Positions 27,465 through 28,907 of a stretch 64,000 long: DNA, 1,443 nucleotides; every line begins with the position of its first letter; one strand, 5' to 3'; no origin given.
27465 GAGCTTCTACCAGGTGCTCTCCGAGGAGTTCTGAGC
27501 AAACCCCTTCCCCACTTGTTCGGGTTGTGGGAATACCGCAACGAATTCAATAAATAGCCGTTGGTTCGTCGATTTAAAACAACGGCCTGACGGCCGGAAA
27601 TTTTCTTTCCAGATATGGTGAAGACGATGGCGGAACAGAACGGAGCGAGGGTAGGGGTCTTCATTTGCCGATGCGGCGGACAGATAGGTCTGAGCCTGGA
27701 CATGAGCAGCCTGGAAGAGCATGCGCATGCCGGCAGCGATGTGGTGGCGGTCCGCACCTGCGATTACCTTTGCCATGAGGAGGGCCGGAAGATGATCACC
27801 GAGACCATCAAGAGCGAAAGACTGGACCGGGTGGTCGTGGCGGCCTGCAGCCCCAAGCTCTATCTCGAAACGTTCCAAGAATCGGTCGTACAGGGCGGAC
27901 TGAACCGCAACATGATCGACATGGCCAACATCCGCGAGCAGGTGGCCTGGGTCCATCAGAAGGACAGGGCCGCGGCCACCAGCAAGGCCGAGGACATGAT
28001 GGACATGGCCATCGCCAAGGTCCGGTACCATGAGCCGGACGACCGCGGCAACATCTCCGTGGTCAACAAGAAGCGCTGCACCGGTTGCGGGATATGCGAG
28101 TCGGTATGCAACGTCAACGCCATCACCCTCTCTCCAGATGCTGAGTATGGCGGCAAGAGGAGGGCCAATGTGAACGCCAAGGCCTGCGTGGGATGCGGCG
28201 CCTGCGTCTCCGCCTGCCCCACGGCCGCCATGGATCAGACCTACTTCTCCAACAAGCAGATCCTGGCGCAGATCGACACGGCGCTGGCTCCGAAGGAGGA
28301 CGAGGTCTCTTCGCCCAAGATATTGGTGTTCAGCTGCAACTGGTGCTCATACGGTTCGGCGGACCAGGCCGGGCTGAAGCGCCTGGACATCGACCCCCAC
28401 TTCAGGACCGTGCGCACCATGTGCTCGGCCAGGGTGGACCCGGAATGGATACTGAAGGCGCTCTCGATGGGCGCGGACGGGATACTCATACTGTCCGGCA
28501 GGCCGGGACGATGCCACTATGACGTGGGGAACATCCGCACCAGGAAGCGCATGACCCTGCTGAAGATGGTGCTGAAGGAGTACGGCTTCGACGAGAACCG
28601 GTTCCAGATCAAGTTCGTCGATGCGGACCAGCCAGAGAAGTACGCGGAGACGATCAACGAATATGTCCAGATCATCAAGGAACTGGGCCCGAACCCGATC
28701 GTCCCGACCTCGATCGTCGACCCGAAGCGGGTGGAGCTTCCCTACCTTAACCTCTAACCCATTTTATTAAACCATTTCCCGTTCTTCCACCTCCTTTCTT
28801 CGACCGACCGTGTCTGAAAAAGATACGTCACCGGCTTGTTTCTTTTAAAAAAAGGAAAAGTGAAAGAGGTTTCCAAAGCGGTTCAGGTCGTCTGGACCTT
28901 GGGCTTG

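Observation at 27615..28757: HdrA with its FAD domain excised, fused to MvhD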

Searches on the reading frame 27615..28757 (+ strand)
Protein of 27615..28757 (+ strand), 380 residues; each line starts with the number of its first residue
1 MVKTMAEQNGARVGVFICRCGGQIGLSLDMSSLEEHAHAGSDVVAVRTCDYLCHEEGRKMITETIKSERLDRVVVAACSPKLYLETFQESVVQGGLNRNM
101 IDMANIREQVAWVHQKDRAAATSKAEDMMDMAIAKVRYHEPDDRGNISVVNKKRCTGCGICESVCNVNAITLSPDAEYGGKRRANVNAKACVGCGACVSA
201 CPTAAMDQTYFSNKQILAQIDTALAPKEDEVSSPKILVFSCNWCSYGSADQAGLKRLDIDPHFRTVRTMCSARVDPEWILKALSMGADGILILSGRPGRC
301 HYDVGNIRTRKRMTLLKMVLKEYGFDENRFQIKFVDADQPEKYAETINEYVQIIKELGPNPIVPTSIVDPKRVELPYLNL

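Call 3: search_protein_families(library=pfam, proteins=[window:27615-28757:+], max_evalue=0.1)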
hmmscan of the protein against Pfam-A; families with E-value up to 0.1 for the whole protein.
window:27615-28757:+ (380 aa): 17 families
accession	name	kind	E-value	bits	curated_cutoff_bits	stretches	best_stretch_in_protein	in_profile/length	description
PF02662.21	FlpD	-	3.8e-43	146.9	22.3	1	236-358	1-123/123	Methyl-viologen-reducing hydrogenase, delta subunit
PF12838.12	Fer4_7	-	2.5e-13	50.7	27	1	154-205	1-52/52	4Fe-4S dicluster domain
PF00037.32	Fer4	-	8e-13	48.1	21.1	2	186-206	3-23/24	4Fe-4S binding domain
PF12837.12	Fer4_6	-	6.2e-10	39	25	2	185-205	3-23/24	4Fe-4S binding domain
PF13484.11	Fer4_16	-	1.2e-09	39.2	30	2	191-245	2-60/66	4Fe-4S double cluster binding domain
PF14697.11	Fer4_21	-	1.6e-09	38.2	35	2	184-216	1-33/59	4Fe-4S dicluster domain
PF13187.11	Fer4_9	-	2.6e-09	37.4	27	1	154-206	1-52/52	4Fe-4S dicluster domain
PF12797.12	Fer4_2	-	4.3e-08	33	24.5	2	186-203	5-22/22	4Fe-4S binding domain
PF13237.11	Fer4_10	-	4.5e-08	33.3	25.5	2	149-202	3-53/53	4Fe-4S dicluster domain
PF13183.11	Fer4_8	-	6.5e-08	33.4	27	2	188-244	2-57/68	4Fe-4S dicluster domain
PF25160.1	LdpA_Fe-S-bd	-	4.8e-07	29.9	27.6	2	184-207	21-44/49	LdpA Fe-S cluster-binding domain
PF12800.12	Fer4_4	-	1.3e-05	25.5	24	1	190-203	3-16/17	4Fe-4S binding domain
PF13534.11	Fer4_17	-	0.00022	22.1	22.2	2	190-244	1-49/61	4Fe-4S dicluster domain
PF13459.11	Fer4_15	-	0.00047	21.2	22.4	0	186-206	3-23/66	4Fe-4S single cluster domain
PF12798.12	Fer4_3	-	0.0084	17.3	27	1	191-205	1-15/15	4Fe-4S binding domain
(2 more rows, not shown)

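Call 4: search_protein_families(library=ncbifam, proteins=[window:27615-28757:+], max_evalue=0.1)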
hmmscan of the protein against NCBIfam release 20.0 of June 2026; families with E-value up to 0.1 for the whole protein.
window:27615-28757:+ (380 aa): 116 families (the best 25 are shown)
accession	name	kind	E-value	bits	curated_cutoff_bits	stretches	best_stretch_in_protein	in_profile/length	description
NF040770.1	hetero_SS_HdrA2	exception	6.1e-109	365.2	1100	2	148-360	572-774/777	CoB-CoM heterodisulfide reductase HdrA2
NF041891.1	hdrA_Methbact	equivalog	2.7e-54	184.6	1300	2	12-140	2-123/762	ferredoxin:CoB-CoM heterodisulfide reductase subunit HdrA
NF041778.1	hetero_SS_HdrA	equivalog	1.6e-39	135.4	1400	2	11-163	6-155/771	ferredoxin:CoB-CoM heterodisulfide reductase subunit HdrA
NF045873.1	F420_non_VhuD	exception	4.4e-29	101.2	215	1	234-362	2-130/132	F420-non-reducing hydrogenase iron-sulfur subunit VhuD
TIGR01971.1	NuoI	subfamily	9.5e-12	44.6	113.05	1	149-210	35-102/121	NADH-quinone oxidoreductase, chain I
NF042909.1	FMH_DH_FwdF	exception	7.7e-11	41.7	375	1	145-207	250-312/336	tungsten-dependent formylmethanofuran dehydrogenase subunit FwdF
NF009053.0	PRK12387.1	subfamily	4.7e-10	39.5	204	1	150-245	35-121/180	formate hydrogenlyase complex iron-sulfur subunit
TIGR03294.1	FrhG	equivalog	5.9e-10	39.3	245.5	1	147-208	168-222/228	coenzyme F420 hydrogenase subunit gamma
NF043039.1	HgcAB_like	equivalog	8.7e-10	38.7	285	1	107-206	261-349/350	HgcAB-like fusion protein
NF038196.1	ferrodoxin_EFR1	subfamily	1e-09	38.8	75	1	90-207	124-230/242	EFR1 family ferrodoxin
NF006221.0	PRK08348.1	subfamily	1.2e-09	38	124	1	144-218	36-101/136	NADH-plastoquinone oxidoreductase subunit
NF004541.0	PRK05888.2-2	equivalog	1.3e-09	38.2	217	1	143-214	52-119/168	NADH-quinone oxidoreductase subunit NuoI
TIGR01944.1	rnfB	subfamily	1.3e-09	37.9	68.7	1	126-213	85-167/190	RnfABCDGE type electron transport complex subunit B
NF004538.0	PRK05888.1-4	equivalog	1.5e-08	34.4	135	1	152-213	60-124/162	NADH-quinone oxidoreductase subunit NuoI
TIGR02179.1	PorD_KorD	subfamily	1.9e-08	34.3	60.05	2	149-207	21-73/78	2-oxoacid:acceptor oxidoreductase, delta subunit, pyruvate/2-ketoisovalerate family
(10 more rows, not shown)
